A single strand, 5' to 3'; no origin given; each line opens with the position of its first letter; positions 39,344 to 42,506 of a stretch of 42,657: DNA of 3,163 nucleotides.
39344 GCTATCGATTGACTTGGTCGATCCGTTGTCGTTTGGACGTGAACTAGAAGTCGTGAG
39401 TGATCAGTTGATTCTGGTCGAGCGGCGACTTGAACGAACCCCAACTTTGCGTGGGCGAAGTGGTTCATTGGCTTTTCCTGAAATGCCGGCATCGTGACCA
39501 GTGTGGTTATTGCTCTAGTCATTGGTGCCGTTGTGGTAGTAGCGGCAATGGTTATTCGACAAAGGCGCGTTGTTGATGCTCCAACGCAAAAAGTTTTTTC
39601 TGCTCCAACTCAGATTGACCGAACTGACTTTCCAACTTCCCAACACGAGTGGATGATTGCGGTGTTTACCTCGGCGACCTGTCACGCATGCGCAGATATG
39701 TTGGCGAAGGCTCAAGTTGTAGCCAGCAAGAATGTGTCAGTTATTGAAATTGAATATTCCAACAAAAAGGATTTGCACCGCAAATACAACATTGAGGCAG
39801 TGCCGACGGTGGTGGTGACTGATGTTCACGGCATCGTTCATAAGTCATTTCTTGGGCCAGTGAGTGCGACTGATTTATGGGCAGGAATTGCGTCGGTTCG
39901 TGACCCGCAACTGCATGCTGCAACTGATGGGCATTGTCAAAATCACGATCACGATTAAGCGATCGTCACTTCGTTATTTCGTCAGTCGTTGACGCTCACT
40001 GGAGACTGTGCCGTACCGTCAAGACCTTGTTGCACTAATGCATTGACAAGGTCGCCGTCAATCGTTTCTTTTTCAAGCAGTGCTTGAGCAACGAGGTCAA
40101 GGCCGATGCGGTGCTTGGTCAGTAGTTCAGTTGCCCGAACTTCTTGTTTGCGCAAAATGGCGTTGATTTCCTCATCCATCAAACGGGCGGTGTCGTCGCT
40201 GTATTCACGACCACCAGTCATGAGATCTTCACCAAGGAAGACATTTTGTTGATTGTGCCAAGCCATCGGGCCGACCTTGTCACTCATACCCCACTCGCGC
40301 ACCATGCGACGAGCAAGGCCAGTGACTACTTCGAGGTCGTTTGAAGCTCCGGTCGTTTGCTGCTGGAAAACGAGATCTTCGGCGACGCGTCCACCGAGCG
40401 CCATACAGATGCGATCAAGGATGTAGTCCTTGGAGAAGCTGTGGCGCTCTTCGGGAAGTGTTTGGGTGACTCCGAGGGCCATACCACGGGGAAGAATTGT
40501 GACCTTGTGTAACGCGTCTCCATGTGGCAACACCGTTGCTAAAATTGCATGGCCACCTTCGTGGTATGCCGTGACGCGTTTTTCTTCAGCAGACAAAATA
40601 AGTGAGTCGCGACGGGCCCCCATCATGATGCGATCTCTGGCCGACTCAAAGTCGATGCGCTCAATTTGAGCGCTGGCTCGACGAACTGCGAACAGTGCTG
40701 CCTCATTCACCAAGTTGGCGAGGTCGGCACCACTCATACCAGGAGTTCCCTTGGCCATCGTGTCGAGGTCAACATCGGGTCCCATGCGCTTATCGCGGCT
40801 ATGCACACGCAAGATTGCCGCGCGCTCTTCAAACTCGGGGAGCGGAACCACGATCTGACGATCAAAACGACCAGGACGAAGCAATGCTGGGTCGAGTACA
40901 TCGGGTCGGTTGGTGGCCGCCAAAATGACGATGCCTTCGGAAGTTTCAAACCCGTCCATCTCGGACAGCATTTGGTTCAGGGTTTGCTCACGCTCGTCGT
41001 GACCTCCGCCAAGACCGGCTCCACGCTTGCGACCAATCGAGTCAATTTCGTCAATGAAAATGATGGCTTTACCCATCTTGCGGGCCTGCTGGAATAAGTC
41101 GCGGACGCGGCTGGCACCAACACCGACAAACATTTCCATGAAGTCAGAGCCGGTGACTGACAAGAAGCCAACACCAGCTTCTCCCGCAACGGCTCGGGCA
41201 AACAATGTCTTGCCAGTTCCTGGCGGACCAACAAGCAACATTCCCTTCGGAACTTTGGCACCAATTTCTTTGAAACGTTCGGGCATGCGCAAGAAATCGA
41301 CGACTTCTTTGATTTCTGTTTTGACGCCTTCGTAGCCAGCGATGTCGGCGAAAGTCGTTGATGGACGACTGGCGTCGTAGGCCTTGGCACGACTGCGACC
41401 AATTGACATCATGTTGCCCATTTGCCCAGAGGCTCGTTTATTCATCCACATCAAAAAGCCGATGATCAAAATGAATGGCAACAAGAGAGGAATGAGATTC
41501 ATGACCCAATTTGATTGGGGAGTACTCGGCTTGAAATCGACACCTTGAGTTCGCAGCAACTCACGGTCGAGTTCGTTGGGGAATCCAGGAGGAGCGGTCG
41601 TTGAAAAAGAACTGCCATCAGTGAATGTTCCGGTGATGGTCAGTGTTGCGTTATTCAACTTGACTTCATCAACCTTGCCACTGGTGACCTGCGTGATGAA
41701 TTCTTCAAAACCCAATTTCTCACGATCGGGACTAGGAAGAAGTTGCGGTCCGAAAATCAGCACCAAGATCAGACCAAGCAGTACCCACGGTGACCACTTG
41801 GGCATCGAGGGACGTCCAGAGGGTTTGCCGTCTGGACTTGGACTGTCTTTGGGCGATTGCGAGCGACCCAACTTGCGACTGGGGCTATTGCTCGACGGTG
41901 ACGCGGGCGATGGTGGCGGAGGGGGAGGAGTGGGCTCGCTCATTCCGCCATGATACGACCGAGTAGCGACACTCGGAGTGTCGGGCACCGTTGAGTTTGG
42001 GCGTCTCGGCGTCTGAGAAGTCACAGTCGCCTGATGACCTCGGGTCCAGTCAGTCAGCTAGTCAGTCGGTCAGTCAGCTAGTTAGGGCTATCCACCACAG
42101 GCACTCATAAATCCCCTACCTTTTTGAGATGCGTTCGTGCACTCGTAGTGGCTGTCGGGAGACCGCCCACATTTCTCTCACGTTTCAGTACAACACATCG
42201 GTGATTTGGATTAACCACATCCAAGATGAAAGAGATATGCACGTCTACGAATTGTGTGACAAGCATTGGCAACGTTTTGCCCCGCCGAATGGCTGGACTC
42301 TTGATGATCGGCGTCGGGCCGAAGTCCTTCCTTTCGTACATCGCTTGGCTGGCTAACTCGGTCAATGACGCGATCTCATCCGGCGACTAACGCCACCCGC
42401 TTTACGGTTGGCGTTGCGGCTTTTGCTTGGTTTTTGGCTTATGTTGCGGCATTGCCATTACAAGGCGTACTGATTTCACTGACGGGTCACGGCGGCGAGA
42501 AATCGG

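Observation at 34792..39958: Translationally coupled trio (GT2-fused polytopic giant + four-module DUF5719-like exoprotein + membrane CxxC thioredoxin-fold protein): candidate uncharacterised envelope-glycan machine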

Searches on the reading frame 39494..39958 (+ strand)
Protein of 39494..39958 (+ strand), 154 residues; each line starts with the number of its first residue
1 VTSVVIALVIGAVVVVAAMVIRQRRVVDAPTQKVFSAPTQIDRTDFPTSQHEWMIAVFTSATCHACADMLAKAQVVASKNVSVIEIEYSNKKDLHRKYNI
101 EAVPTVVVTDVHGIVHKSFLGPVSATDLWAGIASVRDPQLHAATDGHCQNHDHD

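Call 7: search_protein_families(library=pfam, proteins=[window:39494-39958:+], max_evalue=0.01)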
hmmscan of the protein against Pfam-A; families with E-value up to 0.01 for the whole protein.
window:39494-39958:+ (154 aa): 4 families
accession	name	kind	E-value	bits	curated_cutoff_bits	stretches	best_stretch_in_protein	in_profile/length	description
PF00085.26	Thioredoxin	-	1.1e-05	25.7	23.5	1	51-132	18-101/103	Thioredoxin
PF13098.12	Thioredoxin_2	-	9.9e-05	23.1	27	1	49-117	3-89/104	Thioredoxin-like domain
PF13192.12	Thioredoxin_3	-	0.00019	21.8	24.8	1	55-111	3-58/76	Thioredoxin domain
PF05768.20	Glrx-like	-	0.0036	18.1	26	1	56-112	3-59/77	Glutaredoxin-like domain (DUF836)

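Call 8: search_protein_families(library=ncbifam, proteins=[window:39494-39958:+], max_evalue=0.01)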
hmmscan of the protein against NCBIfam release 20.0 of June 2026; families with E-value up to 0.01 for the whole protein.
window:39494-39958:+ (154 aa): 8 families
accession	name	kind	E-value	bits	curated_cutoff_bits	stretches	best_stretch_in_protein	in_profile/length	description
TIGR03143.1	AhpF_homolog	hypoth_equivalog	1e-07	30.9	687.65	1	53-112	478-539/555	putative alkyl hydroperoxide reductase F subunit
TIGR02187.2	PDO_seleno_TRX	equivalog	1.2e-07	31.3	185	1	50-121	127-195/209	protein disulfide oxidoreductase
TIGR00411.1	redox_disulf_1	equivalog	4.9e-05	23.3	92.75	1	54-115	2-66/82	MJ0307 family thioredoxin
TIGR01068.1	thioredoxin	equivalog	6e-05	23.2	96.8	1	62-123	28-88/101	thioredoxin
NF041202.1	StoA_CxxC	exception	0.0038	17.1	210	0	84-128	113-157/163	endospore biogenesis thiol-disulfide oxidoreductase StoA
TIGR00801.1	ncs2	superfamily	0.0047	15.9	291.8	1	2-109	189-286/415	NCS2 family nucleobase:cation symporter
TIGR02196.1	GlrX_YruB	hypoth_equivalog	0.005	17.3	88.55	1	54-112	1-58/74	glutaredoxin-like protein, YruB-family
TIGR01126.1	pdi_dom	equivalog_domain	0.0063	16.8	107.2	0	59-128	22-97/105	protein disulfide-isomerase domain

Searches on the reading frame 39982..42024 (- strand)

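Call 7: search_protein_families(library=pfam, proteins=[window:39982-42024:-], max_evalue=0.01)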
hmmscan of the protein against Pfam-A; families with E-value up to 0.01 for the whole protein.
window:39982-42024:- (680 aa): 8 families
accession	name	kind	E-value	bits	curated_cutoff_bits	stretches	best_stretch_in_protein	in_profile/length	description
PF01434.24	Peptidase_M41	-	7.7e-66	222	29.9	1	476-661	2-189/191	Peptidase family M41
PF00004.35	AAA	-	1.6e-44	152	21.2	1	262-395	1-131/131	ATPase family associated with various cellular activities (AAA)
PF17862.7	AAA_lid_3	-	2.1e-14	53.2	27.2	1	417-460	1-44/45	AAA+ lid domain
PF06480.20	FtsH_ext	-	1e-09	39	25.5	1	80-166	4-100/103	FtsH Extracellular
PF07728.20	AAA_5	-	3.2e-06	27.6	22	1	262-383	2-137/139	AAA domain (dynein-related subfamily)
PF05496.18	RuvB_N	-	0.0003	21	27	1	260-330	34-96/159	Holliday junction DNA helicase RuvB P-loop domain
PF13401.12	AAA_22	-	0.00077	20.2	27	0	262-296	8-45/130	AAA domain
PF13191.12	AAA_16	-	0.0019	19.2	32.6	0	251-295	16-63/167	AAA ATPase domain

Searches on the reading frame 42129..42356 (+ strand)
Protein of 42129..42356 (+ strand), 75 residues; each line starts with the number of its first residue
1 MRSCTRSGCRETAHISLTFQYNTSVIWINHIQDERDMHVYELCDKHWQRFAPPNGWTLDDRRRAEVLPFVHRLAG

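Call 63: search_protein_families(library=pfam, proteins=[window:42129-42356:+], max_evalue=1)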
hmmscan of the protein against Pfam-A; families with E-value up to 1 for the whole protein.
window:42129-42356:+ (75 aa): 1 family
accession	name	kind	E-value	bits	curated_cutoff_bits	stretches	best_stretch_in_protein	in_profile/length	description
PF12005.13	DUF3499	-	3.7e-14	53.8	25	1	1-59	1-59/119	Protein of unknown function (DUF3499)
